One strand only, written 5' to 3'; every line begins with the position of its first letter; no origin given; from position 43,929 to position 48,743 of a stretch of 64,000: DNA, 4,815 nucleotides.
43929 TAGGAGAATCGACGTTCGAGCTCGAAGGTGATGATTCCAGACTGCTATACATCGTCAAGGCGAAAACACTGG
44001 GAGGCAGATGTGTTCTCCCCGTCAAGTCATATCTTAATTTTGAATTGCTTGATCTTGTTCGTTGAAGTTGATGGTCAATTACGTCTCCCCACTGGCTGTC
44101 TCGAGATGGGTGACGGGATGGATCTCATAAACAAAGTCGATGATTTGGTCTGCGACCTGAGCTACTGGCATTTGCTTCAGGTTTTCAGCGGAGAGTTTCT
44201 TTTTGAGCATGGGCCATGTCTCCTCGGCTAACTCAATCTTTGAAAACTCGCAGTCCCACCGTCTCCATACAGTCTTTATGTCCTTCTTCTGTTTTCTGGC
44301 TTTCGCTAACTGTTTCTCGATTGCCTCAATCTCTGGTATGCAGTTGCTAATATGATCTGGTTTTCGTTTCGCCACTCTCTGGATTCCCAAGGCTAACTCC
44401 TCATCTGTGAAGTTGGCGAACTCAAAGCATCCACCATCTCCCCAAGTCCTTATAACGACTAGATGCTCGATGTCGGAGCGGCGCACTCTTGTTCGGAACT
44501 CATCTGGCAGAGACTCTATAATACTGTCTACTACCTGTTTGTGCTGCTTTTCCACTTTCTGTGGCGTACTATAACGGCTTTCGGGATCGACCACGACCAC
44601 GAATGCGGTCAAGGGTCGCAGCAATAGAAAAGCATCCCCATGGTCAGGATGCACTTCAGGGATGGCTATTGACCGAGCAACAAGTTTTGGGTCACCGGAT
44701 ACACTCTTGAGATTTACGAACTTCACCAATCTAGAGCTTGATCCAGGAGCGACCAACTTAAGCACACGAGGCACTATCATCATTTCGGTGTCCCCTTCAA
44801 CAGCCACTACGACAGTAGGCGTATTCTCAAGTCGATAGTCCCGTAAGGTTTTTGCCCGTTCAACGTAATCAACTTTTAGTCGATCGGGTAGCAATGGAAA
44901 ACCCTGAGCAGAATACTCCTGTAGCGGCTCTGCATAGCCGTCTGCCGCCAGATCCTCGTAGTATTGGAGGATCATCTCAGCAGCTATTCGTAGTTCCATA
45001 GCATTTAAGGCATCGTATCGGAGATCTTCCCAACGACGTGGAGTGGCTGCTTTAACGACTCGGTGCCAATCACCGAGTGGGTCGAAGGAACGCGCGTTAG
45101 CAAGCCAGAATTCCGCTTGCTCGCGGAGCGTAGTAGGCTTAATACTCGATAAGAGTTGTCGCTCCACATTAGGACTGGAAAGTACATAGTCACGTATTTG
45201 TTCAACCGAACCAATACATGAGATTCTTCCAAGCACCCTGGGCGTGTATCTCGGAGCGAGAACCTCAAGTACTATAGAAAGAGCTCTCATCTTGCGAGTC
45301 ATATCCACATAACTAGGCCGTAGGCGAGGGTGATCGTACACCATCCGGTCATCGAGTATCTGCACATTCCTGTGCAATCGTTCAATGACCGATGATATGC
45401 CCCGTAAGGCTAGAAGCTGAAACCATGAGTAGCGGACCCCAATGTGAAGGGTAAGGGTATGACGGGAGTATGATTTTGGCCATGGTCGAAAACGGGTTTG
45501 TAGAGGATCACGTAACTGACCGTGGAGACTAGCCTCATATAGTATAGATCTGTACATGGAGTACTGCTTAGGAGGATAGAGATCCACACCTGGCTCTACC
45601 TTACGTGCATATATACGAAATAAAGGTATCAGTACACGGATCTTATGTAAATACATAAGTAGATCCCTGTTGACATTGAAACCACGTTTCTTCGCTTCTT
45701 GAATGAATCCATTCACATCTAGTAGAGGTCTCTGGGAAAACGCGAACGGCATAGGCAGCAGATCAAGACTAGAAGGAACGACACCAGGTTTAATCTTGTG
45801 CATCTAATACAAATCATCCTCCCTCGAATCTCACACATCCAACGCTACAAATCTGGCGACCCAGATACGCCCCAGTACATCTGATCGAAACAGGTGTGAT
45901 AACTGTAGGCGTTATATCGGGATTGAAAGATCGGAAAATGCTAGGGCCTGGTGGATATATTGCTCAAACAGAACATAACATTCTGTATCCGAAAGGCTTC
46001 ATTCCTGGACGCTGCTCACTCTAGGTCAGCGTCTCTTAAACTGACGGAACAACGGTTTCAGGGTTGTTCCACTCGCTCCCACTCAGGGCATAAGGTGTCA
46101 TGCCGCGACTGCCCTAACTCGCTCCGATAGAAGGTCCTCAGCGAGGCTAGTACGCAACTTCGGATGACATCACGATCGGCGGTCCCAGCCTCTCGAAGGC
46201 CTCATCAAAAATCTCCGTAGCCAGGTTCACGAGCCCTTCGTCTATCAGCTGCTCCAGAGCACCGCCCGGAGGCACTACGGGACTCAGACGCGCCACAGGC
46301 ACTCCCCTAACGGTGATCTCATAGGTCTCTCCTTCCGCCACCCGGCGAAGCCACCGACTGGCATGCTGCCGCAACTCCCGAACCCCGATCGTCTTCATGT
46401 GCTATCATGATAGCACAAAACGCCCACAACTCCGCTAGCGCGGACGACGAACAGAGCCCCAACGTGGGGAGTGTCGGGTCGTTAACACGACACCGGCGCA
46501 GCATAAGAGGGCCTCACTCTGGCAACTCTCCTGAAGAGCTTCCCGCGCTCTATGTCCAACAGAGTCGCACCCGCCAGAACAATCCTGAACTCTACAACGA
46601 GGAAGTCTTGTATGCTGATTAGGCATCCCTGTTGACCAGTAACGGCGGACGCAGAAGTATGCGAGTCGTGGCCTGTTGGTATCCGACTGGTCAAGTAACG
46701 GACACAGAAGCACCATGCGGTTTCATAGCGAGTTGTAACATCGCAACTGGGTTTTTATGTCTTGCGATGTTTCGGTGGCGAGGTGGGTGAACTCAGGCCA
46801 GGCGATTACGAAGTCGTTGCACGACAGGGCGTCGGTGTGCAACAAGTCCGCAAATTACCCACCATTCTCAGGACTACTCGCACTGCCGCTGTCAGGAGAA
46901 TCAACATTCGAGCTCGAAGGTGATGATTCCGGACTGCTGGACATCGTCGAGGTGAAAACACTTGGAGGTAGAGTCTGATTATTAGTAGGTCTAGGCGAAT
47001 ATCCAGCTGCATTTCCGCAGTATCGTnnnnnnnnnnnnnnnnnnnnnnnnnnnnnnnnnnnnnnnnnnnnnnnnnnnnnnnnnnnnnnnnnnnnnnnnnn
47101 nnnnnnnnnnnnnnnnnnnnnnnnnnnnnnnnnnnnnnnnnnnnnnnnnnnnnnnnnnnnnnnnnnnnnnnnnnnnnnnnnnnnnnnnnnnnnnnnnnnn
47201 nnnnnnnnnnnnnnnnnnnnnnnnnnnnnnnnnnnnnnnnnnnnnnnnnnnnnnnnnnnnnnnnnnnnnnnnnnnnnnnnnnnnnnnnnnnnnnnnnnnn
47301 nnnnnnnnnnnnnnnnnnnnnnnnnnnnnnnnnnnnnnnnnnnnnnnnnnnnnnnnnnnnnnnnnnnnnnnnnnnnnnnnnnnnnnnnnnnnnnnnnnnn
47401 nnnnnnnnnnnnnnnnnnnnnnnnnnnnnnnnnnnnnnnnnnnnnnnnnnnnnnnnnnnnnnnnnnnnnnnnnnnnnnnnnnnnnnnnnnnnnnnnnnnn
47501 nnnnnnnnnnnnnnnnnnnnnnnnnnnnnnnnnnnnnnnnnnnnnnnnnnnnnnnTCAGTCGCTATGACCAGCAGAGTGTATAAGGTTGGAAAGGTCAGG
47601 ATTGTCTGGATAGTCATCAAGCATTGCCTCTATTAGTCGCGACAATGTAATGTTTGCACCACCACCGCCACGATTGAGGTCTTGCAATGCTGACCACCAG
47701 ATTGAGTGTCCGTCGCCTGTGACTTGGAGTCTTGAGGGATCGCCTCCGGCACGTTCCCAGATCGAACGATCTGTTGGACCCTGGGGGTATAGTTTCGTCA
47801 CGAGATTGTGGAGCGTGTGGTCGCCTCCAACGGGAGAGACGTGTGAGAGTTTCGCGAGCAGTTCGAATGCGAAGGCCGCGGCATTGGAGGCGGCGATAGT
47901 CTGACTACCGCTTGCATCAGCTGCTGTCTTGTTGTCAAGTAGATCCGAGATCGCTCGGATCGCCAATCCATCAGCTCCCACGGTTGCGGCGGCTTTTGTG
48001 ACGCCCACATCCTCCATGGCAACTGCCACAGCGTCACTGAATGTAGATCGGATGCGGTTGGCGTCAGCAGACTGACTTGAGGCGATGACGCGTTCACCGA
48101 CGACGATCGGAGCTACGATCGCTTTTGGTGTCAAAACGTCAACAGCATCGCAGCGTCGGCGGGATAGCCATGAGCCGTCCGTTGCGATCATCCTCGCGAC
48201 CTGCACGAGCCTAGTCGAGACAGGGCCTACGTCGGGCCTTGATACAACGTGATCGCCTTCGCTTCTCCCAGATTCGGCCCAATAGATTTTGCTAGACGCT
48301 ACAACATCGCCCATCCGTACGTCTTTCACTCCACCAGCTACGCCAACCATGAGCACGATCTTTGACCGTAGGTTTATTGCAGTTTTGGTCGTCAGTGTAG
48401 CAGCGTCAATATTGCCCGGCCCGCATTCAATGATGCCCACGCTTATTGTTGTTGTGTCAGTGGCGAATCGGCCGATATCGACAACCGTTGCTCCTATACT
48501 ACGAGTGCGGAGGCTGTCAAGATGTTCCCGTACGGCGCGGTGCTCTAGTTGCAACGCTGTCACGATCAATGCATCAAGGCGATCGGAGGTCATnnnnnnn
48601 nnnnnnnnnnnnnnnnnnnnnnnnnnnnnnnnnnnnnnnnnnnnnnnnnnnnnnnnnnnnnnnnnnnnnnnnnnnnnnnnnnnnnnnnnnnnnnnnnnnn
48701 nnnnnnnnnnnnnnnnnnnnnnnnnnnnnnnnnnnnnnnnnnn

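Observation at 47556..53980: Five-gene, translationally coupled double-GTPase conflict system with a nucleosidase-type effector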

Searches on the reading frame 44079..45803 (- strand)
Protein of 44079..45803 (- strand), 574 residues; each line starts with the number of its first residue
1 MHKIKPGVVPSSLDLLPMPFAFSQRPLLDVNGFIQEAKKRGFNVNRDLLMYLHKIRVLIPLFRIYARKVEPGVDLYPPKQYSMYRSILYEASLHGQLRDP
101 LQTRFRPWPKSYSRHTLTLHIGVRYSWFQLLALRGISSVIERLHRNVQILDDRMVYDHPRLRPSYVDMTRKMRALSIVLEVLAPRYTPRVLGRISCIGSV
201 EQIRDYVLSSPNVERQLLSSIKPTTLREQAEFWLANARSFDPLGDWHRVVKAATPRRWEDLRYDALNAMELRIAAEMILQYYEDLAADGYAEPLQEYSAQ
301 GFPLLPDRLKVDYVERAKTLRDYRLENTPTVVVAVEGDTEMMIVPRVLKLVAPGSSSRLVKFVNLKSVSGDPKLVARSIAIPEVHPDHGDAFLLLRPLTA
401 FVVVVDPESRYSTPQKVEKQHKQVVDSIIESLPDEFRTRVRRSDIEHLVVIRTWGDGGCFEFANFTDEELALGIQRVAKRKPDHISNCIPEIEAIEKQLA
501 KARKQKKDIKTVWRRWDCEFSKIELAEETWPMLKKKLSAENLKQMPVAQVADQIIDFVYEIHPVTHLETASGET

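Call 13: search_protein_families(library=pfam, proteins=[window:44079-45803:-], max_evalue=0.01)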
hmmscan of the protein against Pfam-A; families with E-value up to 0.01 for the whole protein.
window:44079-45803:- (574 aa): 0 families

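Call 46: search_protein_families(library=padloc, proteins=[window:44079-45803:-], max_evalue=0.001)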
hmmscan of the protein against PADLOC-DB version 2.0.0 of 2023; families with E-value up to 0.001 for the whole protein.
window:44079-45803:- (574 aa): 0 families

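Call 91: search_protein_families(library=pfam, proteins=[window:44079-45803:-], max_evalue=10)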
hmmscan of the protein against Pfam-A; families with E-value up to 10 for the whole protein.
window:44079-45803:- (574 aa): 2 families
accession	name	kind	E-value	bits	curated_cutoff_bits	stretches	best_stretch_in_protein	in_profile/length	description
PF21662.3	WipA_N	-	0.16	12.9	27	1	485-546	34-96/105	WipA, alpha-helical hairpin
PF22714.1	SNaCT8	-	0.24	11.9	27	1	489-561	82-153/164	Short NACHT-associated C-Terminal domain, family 8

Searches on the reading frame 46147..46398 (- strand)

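Call 13: search_protein_families(library=pfam, proteins=[window:46147-46398:-], max_evalue=0.01)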
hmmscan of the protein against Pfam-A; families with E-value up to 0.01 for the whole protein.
window:46147-46398:- (83 aa): 1 family
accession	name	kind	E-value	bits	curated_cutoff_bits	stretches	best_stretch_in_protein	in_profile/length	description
PF02604.26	PhdYeFM_antitox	-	2.1e-08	34.3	29.8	1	1-40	1-41/74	Antitoxin Phd_YefM, type II toxin-antitoxin system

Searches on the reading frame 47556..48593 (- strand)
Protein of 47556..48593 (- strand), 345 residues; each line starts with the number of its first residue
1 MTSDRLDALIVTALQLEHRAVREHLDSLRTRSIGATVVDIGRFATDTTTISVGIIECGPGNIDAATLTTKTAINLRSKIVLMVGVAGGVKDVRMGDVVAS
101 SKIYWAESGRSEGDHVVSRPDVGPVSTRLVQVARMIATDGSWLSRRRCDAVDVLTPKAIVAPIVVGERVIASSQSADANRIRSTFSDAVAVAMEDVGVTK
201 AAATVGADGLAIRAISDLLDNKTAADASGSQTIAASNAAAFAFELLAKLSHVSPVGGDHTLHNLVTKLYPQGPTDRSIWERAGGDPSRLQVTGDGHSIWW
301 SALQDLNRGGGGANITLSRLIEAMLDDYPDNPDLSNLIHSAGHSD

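Call 3: search_protein_families(library=pfam, proteins=[window:47556-48593:-], max_evalue=1)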
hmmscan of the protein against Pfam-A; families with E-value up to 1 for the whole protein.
window:47556-48593:- (345 aa): 2 families
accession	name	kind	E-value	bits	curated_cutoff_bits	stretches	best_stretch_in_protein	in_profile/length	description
PF01048.26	PNP_UDP_1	-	1.4e-13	51.2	25.1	1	9-246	3-232/233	Phosphorylase superfamily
PF19955.5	EAD1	-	1.1e-09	39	24.2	1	261-339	11-87/90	Effector-associated domain 1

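Call 4: search_protein_families(library=padloc, proteins=[window:47556-48593:-], max_evalue=1)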
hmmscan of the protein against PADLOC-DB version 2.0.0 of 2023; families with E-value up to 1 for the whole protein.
window:47556-48593:- (345 aa): 2 families
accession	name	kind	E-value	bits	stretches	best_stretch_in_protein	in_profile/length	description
PDLC00759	Effector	-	3.3e-15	53.6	1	5-246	241-498/506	PN-superfamily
PDLC04726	PDC-M60C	-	8.2e-15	52.6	1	5-248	148-400/407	-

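Call 5: search_protein_families(library=ncbifam, proteins=[window:47556-48593:-], max_evalue=1)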
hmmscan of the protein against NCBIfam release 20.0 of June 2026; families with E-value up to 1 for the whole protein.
window:47556-48593:- (345 aa): 10 families
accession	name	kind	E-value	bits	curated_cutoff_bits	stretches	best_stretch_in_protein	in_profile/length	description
TIGR03664.1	fut_nucase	equivalog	2.8e-16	59.9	124.7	1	9-221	2-205/228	futalosine hydrolase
NF004079.0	PRK05584.1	equivalog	3.4e-15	56.2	169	1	10-249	5-230/232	5'-methylthioadenosine/adenosylhomocysteine nucleosidase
NF006087.0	PRK08236.1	equivalog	4.6e-11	42.8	213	1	6-219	5-190/219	futalosine hydrolase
TIGR01704.1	MTA_SAH-Nsdase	equivalog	3.2e-09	36.6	73.8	1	10-240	4-220/229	5'-methylthioadenosine/S-adenosylhomocysteine nucleosidase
NF005213.0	PRK06698.1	equivalog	1.3e-06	27.5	768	1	10-250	6-228/459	bifunctional 5'-methylthioadenosine/S-adenosylhomocysteine nucleosidase/phosphatase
NF011286.0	PRK14697.1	equivalog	1.4e-06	28.1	260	1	10-249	6-227/233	bifunctional 5'-methylthioadenosine/S-adenosylhomocysteine nucleosidase/phosphatase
TIGR03468.1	HpnG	hypoth_equivalog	5.3e-05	22.9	187.1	1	130-228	74-167/212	hopanoid-associated phosphorylase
NF004489.0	PRK05819.1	subfamily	0.021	14.1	230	1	186-231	174-219/236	DeoD-type purine-nucleoside phosphorylase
NF005500.0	PRK07115.1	equivalog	0.065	12.5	264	1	36-98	49-111/261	AMP nucleosidase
NF005522.0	PRK07164.1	equivalog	0.15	11.5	161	0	15-106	13-101/218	5'-methylthioadenosine/S-adenosylhomocysteine nucleosidase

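Call 20: search_solved_structures(query=window:47556-48593:-, max_evalue=0.01, show_alignments=2)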
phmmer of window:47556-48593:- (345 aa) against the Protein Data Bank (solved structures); distinct sequences matched with E-value up to 0.01: 23.
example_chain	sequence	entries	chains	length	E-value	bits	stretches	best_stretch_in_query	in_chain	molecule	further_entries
4f1w_A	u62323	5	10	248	4.3e-08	36.2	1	10-251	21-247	5'-methylthioadenosine/S-adenosylhomocysteine nucleosidase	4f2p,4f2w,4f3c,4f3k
4wkc_A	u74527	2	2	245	8.4e-08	35.3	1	10-253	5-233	5'-methylthioadenosine/S-adenosylhomocysteine nucleosidase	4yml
3o4v_A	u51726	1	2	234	2.2e-07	33.9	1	10-251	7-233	MTA/SAH nucleosidase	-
1jys_A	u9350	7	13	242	2.4e-07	33.8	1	10-251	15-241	MTA/SAH nucleosidase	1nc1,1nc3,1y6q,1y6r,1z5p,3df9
1z5n_A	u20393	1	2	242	4.8e-07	32.8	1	10-251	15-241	MTA/SAH nucleosidase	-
1z5o_A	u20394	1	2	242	1e-06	31.7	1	10-251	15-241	MTA/SAH nucleosidase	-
3eei_A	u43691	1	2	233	1.4e-06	31.3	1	10-246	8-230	5-methylthioadenosine nucleosidase/S-adenosylhomocysteine nucleosidase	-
4g89_A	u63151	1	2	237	7.3e-06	28.9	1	9-239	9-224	5'-methylthioadenosine/S-adenosylhomocysteine nucleosidase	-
5dk6_A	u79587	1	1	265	5.6e-05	26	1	10-249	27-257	5'-methylthioadenosine/S-adenosylhomocysteine nucleosidase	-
5ue1_A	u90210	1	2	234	7.7e-05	25.6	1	38-242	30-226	5'-methylthioadenosine/S-adenosylhomocysteine nucleosidase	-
1zos_A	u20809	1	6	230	8.6e-05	25.4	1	11-220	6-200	5'-methylthioadenosine / S-adenosylhomocysteine nucleosidase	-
4x24_A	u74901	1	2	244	9.3e-05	25.3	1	49-259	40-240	5'-methylthioadenosine/S-adenosylhomocysteine nucleosidase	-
3mms_A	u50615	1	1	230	0.00015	24.6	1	13-221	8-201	5'-methylthioadenosine / S-adenosylhomocysteine nucleosidase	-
3bl6_A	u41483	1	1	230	0.00015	24.6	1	51-224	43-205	5'-methylthioadenosine nucleosidase/S-adenosylhomocysteine nucleosidase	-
4gmh_A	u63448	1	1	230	0.00015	24.6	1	51-224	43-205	5'-methylthioadenosine/S-adenosylhomocysteine nucleosidase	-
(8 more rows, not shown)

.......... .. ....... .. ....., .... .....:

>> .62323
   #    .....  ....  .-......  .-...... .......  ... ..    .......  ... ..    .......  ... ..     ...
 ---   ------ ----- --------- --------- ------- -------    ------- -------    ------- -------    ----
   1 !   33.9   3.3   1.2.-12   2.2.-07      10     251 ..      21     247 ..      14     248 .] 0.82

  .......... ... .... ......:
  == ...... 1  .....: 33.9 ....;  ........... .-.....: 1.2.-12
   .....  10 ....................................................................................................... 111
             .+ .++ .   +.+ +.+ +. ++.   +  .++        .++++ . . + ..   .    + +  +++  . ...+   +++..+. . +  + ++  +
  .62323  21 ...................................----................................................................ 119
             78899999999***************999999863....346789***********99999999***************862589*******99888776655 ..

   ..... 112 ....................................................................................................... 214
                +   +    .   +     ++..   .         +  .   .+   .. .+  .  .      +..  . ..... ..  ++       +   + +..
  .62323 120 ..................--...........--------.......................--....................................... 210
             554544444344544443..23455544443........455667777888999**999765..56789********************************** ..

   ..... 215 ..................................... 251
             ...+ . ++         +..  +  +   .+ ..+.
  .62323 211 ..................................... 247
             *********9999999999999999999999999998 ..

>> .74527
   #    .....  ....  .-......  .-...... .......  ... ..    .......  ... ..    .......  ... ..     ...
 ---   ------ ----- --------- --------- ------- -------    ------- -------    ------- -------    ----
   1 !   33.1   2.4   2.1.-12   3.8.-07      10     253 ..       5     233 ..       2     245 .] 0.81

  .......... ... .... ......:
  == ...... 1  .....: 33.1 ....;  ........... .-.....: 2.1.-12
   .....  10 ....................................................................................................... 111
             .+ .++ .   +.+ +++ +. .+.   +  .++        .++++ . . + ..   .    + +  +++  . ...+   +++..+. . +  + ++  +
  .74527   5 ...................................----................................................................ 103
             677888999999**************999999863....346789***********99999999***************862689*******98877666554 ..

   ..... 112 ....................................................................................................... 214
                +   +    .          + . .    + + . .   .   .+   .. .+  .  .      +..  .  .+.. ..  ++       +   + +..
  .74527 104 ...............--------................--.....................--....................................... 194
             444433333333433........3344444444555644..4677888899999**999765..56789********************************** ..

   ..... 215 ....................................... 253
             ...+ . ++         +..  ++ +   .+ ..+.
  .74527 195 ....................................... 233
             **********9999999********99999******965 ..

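Call 32: find_homologous_proteins(query=window:47556-48593:-, max_evalue=0.00001)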
Query window:47556-48593:- (345 aa): 329 proteins with E <= 0.00001 among 8000 candidates; the best 120 are listed.
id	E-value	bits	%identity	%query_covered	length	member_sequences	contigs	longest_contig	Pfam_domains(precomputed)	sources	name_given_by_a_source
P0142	2.2e-217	739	100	100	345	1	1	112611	PF01048.27,PF19955.6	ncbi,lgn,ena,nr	ncbi:MAG: effector-associated domain EAD1-containing protein [Acidimicrobiaceae bacterium]|nr:effect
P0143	2.0e-148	512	71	99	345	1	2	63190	PF01048.27,PF19955.6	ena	-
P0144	1.1e-146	506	70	97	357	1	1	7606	PF01048.27,PF19955.6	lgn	-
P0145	9.1e-144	497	69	99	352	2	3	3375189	PF01048.27,PF19955.6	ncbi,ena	-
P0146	8.2e-143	494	68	100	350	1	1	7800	PF01048.27,PF19955.6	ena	-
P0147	4.4e-141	488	68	100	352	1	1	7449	PF01048.27,PF19955.6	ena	-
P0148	1.1e-139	483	67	100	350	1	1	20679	PF01048.27,PF19955.6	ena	-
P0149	3.7e-138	478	67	100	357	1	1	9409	PF01048.27,PF19955.6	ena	-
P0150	1.0e-135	470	66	100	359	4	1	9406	PF01048.27,PF19955.6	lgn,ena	-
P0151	7.4e-133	461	66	99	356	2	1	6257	PF01048.27,PF19955.6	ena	-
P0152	1.5e-132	460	64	99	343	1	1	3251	PF01048.27,PF19955.6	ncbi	-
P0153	2.1e-132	460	65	100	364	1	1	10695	PF01048.27,PF19955.6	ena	-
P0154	3.3e-109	383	58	98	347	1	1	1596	PF01048.27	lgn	-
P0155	8.8e-109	382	55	99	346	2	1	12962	PF19955.6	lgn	-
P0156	1.3e-108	381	56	100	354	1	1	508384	PF01048.27,PF19955.6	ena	-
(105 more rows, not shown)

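Call 45: search_solved_structures(query=A3, max_evalue=0.001)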
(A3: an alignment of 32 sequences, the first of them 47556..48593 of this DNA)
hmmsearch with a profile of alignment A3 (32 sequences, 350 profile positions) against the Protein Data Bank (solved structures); distinct sequences matched with E-value up to 0.001: 30.
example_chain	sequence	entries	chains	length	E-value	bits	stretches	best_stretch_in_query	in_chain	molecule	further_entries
4wkb_A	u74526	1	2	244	4.1e-14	55.5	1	9-255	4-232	5'-methylthioadenosine/S-adenosylhomocysteine nucleosidase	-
4x24_A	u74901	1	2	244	4.5e-14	55.4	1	9-255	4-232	5'-methylthioadenosine/S-adenosylhomocysteine nucleosidase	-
3dp9_A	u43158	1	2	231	1.7e-13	53.5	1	9-252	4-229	MTA/SAH nucleosidase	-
4qez_B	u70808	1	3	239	2.3e-13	53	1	8-103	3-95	5'-methylthioadenosine/S-adenosylhomocysteine nucleosidase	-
4f1w_A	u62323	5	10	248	8.3e-13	51.2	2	5-102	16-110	5'-methylthioadenosine/S-adenosylhomocysteine nucleosidase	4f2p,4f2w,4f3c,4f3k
3bl6_A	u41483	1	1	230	8.7e-13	51.1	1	10-240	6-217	5'-methylthioadenosine nucleosidase/S-adenosylhomocysteine nucleosidase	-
4gmh_A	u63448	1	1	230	9.6e-13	51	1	10-240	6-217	5'-methylthioadenosine/S-adenosylhomocysteine nucleosidase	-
6po4_A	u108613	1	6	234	1.3e-12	50.6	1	10-253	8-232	5'-methylthioadenosine/S-adenosylhomocysteine nucleosidase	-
3eei_A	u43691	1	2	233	3.9e-12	49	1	8-251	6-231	5-methylthioadenosine nucleosidase/S-adenosylhomocysteine nucleosidase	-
4wkc_A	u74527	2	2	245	1.9e-11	46.7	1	10-102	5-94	5'-methylthioadenosine/S-adenosylhomocysteine nucleosidase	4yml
1jys_A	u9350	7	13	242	2.2e-11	46.5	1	7-102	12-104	MTA/SAH nucleosidase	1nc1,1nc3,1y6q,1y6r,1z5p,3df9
4l0m_A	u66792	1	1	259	4.1e-11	45.6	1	8-228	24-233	putative 5'-methylthioadenosine/S-adenosylhomocysteine nucleosidase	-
5dk6_A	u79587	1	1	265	5.1e-11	45.3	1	6-254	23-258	5'-methylthioadenosine/S-adenosylhomocysteine nucleosidase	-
4g89_A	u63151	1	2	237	5.2e-11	45.3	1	4-102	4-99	5'-methylthioadenosine/S-adenosylhomocysteine nucleosidase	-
5ue1_A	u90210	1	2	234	6.8e-11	44.9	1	6-252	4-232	5'-methylthioadenosine/S-adenosylhomocysteine nucleosidase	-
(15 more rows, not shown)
